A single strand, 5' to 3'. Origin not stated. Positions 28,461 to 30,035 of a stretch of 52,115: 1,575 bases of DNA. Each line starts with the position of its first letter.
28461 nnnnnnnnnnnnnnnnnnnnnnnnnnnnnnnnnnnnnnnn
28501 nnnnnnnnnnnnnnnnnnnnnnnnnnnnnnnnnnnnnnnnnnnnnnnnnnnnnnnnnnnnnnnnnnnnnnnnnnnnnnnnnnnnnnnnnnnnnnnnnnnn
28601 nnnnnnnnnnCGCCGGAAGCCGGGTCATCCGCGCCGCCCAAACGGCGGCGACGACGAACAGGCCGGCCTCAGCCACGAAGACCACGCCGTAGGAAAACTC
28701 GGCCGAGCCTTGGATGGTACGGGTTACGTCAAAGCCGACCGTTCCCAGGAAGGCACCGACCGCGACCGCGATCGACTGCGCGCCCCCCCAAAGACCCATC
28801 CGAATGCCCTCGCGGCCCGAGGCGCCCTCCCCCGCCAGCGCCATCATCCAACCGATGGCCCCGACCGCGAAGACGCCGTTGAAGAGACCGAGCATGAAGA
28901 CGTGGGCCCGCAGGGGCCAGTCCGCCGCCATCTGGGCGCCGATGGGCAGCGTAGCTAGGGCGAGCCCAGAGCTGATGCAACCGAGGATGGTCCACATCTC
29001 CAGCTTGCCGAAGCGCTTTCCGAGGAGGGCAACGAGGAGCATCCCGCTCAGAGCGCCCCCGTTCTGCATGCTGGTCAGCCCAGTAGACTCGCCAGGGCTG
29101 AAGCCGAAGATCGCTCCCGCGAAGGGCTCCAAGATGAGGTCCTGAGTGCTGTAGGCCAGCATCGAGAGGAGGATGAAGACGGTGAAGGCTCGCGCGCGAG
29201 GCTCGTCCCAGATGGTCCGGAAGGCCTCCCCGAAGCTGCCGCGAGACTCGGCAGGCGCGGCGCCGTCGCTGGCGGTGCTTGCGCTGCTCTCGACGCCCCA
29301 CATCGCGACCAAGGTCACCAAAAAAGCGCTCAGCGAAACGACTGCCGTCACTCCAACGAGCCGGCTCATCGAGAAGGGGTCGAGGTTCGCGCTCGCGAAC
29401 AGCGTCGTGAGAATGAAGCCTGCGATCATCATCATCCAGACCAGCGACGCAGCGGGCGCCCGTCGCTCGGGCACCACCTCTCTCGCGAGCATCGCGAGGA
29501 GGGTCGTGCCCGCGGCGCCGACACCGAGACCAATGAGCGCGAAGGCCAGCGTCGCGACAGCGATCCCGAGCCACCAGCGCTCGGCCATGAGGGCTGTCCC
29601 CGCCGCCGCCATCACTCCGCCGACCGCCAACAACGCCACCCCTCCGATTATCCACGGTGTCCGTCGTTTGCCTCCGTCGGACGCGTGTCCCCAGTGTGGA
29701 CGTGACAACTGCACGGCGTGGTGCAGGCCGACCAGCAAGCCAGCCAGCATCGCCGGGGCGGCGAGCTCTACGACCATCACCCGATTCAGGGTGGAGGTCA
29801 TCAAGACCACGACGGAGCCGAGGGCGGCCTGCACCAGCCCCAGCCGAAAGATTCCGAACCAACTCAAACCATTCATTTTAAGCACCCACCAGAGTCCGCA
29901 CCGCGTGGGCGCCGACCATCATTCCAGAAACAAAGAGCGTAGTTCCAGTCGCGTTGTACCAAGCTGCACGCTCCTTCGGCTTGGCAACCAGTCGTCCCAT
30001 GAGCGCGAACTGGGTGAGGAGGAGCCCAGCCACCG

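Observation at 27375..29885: In-frame fusion of a PucC/LhaA-family membrane protein to geranylgeranyl reductase BchP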

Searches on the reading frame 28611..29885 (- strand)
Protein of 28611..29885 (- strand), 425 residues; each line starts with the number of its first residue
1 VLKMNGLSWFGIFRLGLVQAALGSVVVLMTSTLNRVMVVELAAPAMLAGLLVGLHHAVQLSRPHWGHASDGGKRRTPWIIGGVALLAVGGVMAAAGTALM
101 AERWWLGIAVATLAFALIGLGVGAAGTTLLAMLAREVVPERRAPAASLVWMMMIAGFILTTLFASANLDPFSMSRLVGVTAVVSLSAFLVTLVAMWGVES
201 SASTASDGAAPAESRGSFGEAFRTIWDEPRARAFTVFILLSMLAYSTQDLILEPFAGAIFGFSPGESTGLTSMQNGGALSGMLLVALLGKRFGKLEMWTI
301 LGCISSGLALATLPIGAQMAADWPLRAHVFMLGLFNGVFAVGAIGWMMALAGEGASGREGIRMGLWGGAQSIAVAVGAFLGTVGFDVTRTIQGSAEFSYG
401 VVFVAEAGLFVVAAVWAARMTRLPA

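Call 37: find_homologous_proteins(query=window:28611-29885:-, max_evalue=1e-30)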
Query window:28611-29885:- (425 aa): 7962 proteins with E <= 1e-30 among 8000 candidates; the best 120 are listed.
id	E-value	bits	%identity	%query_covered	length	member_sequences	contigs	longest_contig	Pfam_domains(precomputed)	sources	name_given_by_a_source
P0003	4.0e-213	726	82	98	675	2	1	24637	PF01266.31,PF13450.13,PF07992.21,PF03486.21,PF03209.22,PF04820.21,PF05834.19,PF07690.22,PF01494.26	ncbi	ncbi:MAG: geranylgeranyl reductase family protein, partial [Myxococcota bacterium]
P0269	1.9e-146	507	62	95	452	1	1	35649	PF03092.23,PF03209.22,PF07690.22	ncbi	-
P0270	1.1e-143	498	60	97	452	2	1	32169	PF03209.22,PF07690.22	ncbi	ncbi:MAG: BCD family MFS transporter [Devosiaceae bacterium]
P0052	1.4e-143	497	60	99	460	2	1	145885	PF03209.22,PF07690.22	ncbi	-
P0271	7.7e-143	495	61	98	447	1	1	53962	PF03209.22,PF07690.22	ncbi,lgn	-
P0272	7.3e-142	492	60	97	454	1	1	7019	PF03209.22,PF07690.22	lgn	-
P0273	1.4e-141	491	58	99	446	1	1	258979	PF03092.23,PF03209.22,PF07690.22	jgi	jgi:BCD family chlorophyll transporter-like MFS transporter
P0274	2.2e-141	490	59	97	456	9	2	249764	PF03209.22,PF07690.22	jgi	-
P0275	3.5e-141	489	59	98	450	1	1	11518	PF03092.23,PF03209.22,PF07690.22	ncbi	-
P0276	4.6e-141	489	59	97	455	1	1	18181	PF03209.22,PF07690.22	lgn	-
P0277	4.6e-141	489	59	97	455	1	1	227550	PF03209.22,PF07690.22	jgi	jgi:BCD family chlorophyll transporter-like MFS transporter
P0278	4.7e-141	489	61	94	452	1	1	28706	PF03209.22,PF07690.22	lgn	-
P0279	1.2e-140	488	59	97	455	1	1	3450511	PF03209.22,PF07690.22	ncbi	-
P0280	1.9e-140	487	59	97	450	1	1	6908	PF03209.22,PF07690.22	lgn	-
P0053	2.4e-140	487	56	99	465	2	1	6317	PF03209.22,PF07690.22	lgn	-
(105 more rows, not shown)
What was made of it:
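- On Bch2 / orf428 / orf427 orthologue group (the PUCC paralogue between bchG and bchP): One source names a homologue 'light harvesting pigment MFS transporter Bch2' (call 37)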
